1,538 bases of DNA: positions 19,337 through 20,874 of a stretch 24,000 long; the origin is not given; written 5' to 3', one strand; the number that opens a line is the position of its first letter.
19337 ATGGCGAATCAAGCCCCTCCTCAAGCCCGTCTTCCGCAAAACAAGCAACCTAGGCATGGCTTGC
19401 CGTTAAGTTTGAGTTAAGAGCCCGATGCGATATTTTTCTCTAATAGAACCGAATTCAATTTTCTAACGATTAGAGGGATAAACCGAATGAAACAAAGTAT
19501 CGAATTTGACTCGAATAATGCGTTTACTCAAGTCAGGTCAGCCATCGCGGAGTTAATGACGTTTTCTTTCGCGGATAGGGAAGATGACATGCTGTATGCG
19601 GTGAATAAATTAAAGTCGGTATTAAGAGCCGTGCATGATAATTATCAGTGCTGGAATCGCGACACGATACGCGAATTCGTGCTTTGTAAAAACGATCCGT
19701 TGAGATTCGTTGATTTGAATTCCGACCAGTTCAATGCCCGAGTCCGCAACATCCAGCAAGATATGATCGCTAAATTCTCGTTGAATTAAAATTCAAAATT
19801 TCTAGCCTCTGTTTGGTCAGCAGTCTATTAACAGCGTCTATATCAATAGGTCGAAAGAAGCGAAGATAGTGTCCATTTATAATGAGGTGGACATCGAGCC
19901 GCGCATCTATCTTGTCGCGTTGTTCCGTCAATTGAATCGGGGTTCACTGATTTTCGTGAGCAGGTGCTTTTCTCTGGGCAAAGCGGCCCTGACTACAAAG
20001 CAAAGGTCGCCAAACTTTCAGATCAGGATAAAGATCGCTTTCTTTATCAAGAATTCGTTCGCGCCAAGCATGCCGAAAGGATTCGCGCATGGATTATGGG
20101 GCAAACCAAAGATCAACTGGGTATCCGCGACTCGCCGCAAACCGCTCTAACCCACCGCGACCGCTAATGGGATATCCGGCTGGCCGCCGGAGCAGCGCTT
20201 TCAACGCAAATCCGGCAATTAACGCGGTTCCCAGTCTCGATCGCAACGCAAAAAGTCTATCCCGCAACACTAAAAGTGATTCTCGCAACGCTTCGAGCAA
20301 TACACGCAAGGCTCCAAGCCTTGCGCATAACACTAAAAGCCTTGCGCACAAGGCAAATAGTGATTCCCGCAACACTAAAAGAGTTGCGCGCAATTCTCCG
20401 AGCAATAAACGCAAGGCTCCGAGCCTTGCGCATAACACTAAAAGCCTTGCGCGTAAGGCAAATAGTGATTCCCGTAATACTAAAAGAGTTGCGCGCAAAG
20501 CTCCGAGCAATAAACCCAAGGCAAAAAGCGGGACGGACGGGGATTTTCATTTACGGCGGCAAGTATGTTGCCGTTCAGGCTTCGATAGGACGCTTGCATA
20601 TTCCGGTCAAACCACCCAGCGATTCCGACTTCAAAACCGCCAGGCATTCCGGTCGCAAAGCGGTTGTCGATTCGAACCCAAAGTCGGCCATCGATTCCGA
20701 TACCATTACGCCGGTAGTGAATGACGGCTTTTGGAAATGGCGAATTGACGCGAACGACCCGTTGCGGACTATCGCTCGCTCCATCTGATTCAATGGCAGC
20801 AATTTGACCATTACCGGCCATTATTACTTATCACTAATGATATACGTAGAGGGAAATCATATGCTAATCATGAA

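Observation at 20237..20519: Fourteen 21-bp periods in exact register carrying palindromic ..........-type sites: iteron-like or centromere-like array with no partner gene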

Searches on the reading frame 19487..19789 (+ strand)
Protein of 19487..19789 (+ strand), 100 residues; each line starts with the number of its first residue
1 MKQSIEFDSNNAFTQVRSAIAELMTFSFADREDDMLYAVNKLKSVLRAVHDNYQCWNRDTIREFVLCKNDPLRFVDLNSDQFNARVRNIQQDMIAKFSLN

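Call 8: search_protein_families(library=pfam, proteins=[window:19487-19789:+], max_evalue=1)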
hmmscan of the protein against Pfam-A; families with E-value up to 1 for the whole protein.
window:19487-19789:+ (100 aa): 0 families

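Call 32: search_dna_similar(query=window:19487-19786:+, collection=plasmids, mode=protein, max_evalue=0.01, max_rows=20)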
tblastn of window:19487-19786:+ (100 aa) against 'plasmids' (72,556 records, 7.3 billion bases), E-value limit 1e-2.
No match.

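Call 119: search_protein_families(library=ncbifam, proteins=[window:19487-19789:+], max_evalue=0.01)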
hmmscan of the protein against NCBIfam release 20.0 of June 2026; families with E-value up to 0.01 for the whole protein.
window:19487-19789:+ (100 aa): 1 family
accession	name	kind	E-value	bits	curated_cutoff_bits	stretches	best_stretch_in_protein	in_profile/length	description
NF010070.0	PRK13551.1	subfamily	0.0085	14.9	483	1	9-84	43-116/365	agmatine deiminase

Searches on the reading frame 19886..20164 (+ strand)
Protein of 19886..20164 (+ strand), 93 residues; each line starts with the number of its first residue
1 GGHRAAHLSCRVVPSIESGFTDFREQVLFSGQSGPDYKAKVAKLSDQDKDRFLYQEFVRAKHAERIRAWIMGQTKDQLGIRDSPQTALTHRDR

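Call 31: search_dna_similar(query=window:19886-20164:+, collection=plasmids, mode=protein, max_evalue=0.01, max_rows=20)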
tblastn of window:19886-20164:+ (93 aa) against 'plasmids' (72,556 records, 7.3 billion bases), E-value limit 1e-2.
No match.

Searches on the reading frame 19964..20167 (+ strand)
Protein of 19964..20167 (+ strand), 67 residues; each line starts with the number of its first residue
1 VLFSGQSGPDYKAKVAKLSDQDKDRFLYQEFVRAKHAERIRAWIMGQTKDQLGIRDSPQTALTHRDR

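Call 8: search_protein_families(library=pfam, proteins=[window:19964-20167:+], max_evalue=1)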
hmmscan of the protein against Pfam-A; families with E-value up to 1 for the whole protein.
window:19964-20167:+ (67 aa): 1 family
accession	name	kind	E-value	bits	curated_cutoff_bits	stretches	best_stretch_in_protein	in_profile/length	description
PF24391.1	HD-CE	-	0.0023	18.1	27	1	17-48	90-121/263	HD-CE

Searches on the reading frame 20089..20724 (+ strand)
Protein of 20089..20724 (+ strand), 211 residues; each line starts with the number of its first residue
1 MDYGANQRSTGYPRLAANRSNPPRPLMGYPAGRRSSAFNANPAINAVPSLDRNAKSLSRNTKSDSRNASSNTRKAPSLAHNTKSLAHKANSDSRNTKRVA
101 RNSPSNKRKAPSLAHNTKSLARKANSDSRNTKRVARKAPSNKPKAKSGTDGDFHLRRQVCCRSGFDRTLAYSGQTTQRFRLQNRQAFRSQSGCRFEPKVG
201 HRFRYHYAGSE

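Call 8: search_protein_families(library=pfam, proteins=[window:20089-20724:+], max_evalue=1)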
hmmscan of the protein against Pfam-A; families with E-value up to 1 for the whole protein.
window:20089-20724:+ (211 aa): 2 families
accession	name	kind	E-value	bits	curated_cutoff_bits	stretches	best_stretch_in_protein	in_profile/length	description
PF06008.19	Laminin_I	-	0.046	13.9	34.6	1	57-125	31-99/259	Laminin Domain I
PF15396.11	FAM60A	-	0.29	11.5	27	1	63-165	94-186/206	Protein Family FAM60A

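Call 29: search_dna_similar(query=window:20089-20721:+, collection=plasmids, mode=protein, max_evalue=0.01, max_rows=20)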
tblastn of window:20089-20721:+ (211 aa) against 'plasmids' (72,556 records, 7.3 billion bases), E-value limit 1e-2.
No match.

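Call 34: find_homologous_proteins(query=window:20089-20721:+, max_evalue=0.01)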
Query window:20089-20721:+ (211 aa): 1 proteins with E <= 0.01 among 88 candidates.
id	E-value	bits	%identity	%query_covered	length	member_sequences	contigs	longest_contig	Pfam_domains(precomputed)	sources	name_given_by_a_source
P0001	2.0e-40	157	86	45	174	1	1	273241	-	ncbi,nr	ncbi:hypothetical protein HC024_10145 [Methylococcaceae bacterium WWC4]|nr:hypothetical protein [Met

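Call 36: find_encoding_contigs(protein=P0001, flank=10000, max_places=10)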
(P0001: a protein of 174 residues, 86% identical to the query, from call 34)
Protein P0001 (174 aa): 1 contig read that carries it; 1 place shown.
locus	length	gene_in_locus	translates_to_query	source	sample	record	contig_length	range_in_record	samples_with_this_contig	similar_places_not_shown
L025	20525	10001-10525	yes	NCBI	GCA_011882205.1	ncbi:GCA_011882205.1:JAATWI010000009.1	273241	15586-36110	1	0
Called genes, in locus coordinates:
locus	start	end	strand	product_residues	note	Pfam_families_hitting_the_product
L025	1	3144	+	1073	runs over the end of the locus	PF25596:CPSase_L_D1, PF02786:CPSase_L_D2, PF02787:CPSase_L_D3, PF25596:CPSase_L_D1, PF02222:ATP-grasp (weak), PF02786:CPSase_L_D2, PF07478:Dala_Dala_lig_C (weak), PF02142:MGS, +4 more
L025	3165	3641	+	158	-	PF03449:GreA_GreB_N, PF01272:GreA_GreB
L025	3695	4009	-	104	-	PF01985:CRS1_YhbY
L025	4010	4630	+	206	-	PF01728:FtsJ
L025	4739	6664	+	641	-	PF06480:FtsH_ext, PF00004:AAA, PF07728:AAA_5 (faint), PF17862:AAA_lid_3, PF01434:Peptidase_M41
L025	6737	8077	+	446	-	PF02878:PGM_PMM_I, PF02879:PGM_PMM_II, PF02880:PGM_PMM_III, PF00408:PGM_PMM_IV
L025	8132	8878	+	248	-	PF00121:TIM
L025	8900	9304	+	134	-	PF03840:SecG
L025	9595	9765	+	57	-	-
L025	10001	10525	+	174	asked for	-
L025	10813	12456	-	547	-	PF00672:HAMP, PF00015:MCPsignal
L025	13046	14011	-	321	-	PF16220:DUF4880, PF04773:FecR, PF16344:FecR_C (weak)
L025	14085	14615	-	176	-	PF04542:Sigma70_r2, PF08281:Sigma70_r4_2, PF04545:Sigma70_r4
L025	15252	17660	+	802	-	PF07660:STN, PF07715:Plug, PF00593:TonB_dep_Rec_b-barrel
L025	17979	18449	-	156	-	PF11454:DUF3016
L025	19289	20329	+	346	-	PF03022:MRJP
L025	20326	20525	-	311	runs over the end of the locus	PF00126:HTH_1, PF03466:LysR_substrate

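Call 98: search_protein_representatives(protein=P0001)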
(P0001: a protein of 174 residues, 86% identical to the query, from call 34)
Query: 174 residues. Proteins with E-value up to 0.001 (for the whole library): 5; up to 1e-10: 2; up to 1e-30: 1. The best 5 are listed.
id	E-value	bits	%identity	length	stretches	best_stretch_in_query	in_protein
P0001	2.4e-108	375.7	100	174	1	1-174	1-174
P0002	2.2e-13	67.0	54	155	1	68-143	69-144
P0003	1.0e-06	45.4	62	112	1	91-137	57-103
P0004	1.1e-06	45.3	61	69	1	98-143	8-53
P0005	5.8e-06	42.9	65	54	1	107-143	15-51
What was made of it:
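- Only module-derived ORFs appear among 1.84 billion proteins (call 98).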

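Call 100: find_encoding_contigs(protein=P0002, flank=5000, max_places=6)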
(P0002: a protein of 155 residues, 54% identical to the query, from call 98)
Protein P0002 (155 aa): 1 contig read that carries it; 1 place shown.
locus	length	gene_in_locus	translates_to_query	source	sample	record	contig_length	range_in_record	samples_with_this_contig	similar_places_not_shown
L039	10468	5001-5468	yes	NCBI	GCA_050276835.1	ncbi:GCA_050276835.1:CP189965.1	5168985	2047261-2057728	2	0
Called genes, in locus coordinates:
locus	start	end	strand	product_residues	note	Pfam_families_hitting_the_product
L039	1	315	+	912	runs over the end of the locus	PF02702:KdpD, PF00582:Usp, PF13493:DUF4118, PF13492:GAF_3 (weak), PF00512:HisKA, PF02518:HATPase_c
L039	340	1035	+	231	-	PF00072:Response_reg, PF00486:Trans_reg_C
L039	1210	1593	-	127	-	-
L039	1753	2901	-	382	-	PF04339:FemAB_like, PF13480:Acetyltransf_6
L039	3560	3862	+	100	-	-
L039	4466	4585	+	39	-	PF24391:HD-CE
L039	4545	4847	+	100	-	-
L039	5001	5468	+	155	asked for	-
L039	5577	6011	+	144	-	PF09346:SMI1_KNR4 (weak)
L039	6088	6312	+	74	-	-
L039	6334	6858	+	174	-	-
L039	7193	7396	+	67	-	PF09957:VapB_antitoxin (weak)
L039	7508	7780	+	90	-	PF01850:PIN (weak)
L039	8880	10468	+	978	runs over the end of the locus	PF07693:KAP_NTPase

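Call 104: find_encoding_contigs(protein=P0003, flank=4000, max_places=4)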
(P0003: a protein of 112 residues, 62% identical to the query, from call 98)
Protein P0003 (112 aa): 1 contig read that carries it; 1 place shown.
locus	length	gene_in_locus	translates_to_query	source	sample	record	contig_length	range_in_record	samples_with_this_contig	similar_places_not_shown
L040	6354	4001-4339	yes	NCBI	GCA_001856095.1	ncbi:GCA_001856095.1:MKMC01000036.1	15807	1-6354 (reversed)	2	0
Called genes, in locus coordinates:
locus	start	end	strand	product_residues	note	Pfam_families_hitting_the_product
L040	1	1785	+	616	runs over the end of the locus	PF00920:ILVD_EDD_N, PF24877:ILV_EDD_C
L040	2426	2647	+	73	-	-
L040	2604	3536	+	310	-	PF03411:Peptidase_M74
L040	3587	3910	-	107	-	-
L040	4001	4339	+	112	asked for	-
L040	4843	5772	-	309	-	PF05708:Peptidase_C92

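Call 105: find_encoding_contigs(protein=P0004, flank=4000, max_places=4)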
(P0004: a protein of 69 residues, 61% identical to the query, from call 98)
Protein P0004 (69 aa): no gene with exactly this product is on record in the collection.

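Call 106: find_encoding_contigs(protein=P0005, flank=4000, max_places=4)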
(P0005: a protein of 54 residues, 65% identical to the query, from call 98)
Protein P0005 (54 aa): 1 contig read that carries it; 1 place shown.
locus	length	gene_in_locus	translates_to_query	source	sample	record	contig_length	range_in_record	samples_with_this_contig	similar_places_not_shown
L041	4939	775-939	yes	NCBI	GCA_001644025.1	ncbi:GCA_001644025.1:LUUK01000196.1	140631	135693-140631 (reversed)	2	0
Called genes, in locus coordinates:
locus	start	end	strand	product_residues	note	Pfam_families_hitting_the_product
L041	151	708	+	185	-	-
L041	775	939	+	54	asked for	-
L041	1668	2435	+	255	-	PF13391:HNH_2, PF20277:CTD11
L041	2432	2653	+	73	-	PF20292:MC7, PF20293:MC6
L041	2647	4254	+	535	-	PF10088:DUF2326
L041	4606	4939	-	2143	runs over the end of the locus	PF01339:CheB_methylest, PF03705:CheR_N, PF01739:CheR, PF13596:PAS_10, PF08447:PAS_3, PF08448:PAS_4, PF08447:PAS_3, PF08447:PAS_3, +15 more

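Call 111: search_protein_families(library=pfam, proteins=[L039:4466-4585:+, L039:4539-4847:+, L041:151-708:+, L040:4843-5772:-], max_evalue=0.01)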
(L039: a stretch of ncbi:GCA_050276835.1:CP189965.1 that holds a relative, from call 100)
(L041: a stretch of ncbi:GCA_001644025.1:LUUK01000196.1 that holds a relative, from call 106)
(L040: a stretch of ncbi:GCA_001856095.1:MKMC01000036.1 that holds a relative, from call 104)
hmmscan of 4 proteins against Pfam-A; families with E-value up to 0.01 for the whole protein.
L039:4466-4585:+ (39 aa): 1 family
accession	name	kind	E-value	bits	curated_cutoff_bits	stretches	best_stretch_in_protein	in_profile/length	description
PF24391.1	HD-CE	-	1.1e-08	35.6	27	1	1-38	15-52/263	HD-CE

L039:4539-4847:+ (102 aa): 1 family
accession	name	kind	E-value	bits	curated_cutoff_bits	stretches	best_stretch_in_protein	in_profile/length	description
PF24391.1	HD-CE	-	0.0024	18.1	27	1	48-83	86-121/263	HD-CE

L041:151-708:+ (185 aa): 0 families

L040:4843-5772:- (309 aa): 2 families
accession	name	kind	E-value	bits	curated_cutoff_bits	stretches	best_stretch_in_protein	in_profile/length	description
PF05708.18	Peptidase_C92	-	8.4e-10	39.4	27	1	16-143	2-125/166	Permuted papain-like amidase enzyme, YaeF/YiiX, C92 family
PF00877.26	NLPC_P60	-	0.0014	19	23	0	16-68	51-92/105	NlpC/P60 family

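Call 112: list_cluster_members(proteins=[P0002, P0003, P0005])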
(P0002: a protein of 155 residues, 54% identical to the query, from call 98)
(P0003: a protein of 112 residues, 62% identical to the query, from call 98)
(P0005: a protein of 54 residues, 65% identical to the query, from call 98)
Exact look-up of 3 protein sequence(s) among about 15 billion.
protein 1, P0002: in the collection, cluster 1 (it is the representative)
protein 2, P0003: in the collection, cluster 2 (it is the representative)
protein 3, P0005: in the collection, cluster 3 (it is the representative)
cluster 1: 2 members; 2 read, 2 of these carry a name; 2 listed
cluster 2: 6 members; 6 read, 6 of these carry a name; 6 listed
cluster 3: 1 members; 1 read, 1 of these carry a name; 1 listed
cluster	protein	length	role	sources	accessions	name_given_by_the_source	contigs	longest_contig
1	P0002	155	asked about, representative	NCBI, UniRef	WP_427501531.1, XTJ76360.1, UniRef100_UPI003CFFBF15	hypothetical protein ACQE3E_09110 [Methylomonas sp. MED-D] | hypothetical protein n=1 Tax=Methylomonas sp. MED-D TaxID=3418768 RepID=UPI003CFFBF15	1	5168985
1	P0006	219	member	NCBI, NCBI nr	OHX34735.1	hypothetical protein BJL95_21945 [Methylomonas sp. LWB]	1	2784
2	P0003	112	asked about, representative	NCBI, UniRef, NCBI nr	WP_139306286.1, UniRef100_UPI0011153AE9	hypothetical protein [Methylomonas sp. LWB] | hypothetical protein n=1 Tax=Methylomonas sp. LWB TaxID=1905845 RepID=UPI0011153AE9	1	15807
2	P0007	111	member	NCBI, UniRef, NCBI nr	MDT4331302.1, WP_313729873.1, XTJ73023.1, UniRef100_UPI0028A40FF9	hypothetical protein ACQE3E_14840 [Methylomonas sp. MED-D] | hypothetical protein n=1 Tax=unclassified Methylomonas TaxID=2608980 RepID=UPI0028A40FF9 | hypothetical protein [Methylomonas sp. MV1]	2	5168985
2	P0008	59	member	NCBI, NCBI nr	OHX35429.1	hypothetical protein BJL95_18275 [Methylomonas sp. LWB]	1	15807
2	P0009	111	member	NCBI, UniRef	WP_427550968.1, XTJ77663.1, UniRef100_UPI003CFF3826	hypothetical protein ACQE3D_15100 [Methylomonas sp. MS20] | hypothetical protein n=1 Tax=Methylomonas sp. MS20 TaxID=3418769 RepID=UPI003CFF3826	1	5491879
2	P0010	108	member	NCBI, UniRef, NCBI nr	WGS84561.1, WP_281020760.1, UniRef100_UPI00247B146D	hypothetical protein [Methylomonas sp. UP202] | hypothetical protein n=1 Tax=Methylomonas sp. UP202 TaxID=3040943 RepID=UPI00247B146D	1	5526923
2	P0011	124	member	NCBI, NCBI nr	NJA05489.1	hypothetical protein HC024_07095 [Methylococcaceae bacterium WWC4] | hypothetical protein [Methylococcaceae bacterium WWC4]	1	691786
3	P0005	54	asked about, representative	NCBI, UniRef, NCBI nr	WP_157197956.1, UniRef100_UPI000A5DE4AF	hypothetical protein [Methylomonas koyamae] | hypothetical protein n=1 Tax=Methylomonas koyamae TaxID=702114 RepID=UPI000A5DE4AF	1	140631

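Call 114: find_encoding_contigs(protein=P0006, flank=3000, max_places=4)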
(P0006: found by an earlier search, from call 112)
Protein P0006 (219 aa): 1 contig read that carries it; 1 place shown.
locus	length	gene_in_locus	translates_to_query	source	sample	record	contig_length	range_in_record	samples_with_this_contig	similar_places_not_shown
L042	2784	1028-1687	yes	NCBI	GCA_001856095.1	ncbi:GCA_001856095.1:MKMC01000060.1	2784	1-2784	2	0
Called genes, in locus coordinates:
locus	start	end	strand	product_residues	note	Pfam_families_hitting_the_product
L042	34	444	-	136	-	-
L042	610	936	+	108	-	-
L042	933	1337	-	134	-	-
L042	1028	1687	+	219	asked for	-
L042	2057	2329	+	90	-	-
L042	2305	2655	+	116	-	PF05717:TnpB_IS66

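Call 119: search_protein_families(library=ncbifam, proteins=[L042:610-936:+, L042:34-444:-, window:20089-20724:+], max_evalue=0.01)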
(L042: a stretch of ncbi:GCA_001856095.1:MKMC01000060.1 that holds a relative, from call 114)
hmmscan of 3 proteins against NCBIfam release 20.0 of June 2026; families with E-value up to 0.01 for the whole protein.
L042:610-936:+ (108 aa): 0 families

L042:34-444:- (136 aa): 0 families

window:20089-20724:+ (211 aa): 0 families

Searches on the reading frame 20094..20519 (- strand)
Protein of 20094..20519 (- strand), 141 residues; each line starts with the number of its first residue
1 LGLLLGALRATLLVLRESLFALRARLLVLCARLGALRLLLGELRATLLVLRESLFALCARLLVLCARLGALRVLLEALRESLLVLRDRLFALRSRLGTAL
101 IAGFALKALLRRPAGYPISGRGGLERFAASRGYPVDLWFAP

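Call 8: search_protein_families(library=pfam, proteins=[window:20094-20519:-], max_evalue=1)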
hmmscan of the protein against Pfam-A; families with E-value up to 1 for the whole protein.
window:20094-20519:- (141 aa): 1 family
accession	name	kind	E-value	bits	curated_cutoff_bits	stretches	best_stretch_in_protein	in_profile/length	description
PF02090.21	SPAM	-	0.29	11.5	35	1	9-91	18-100/142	Salmonella surface presentation of antigen gene type M protein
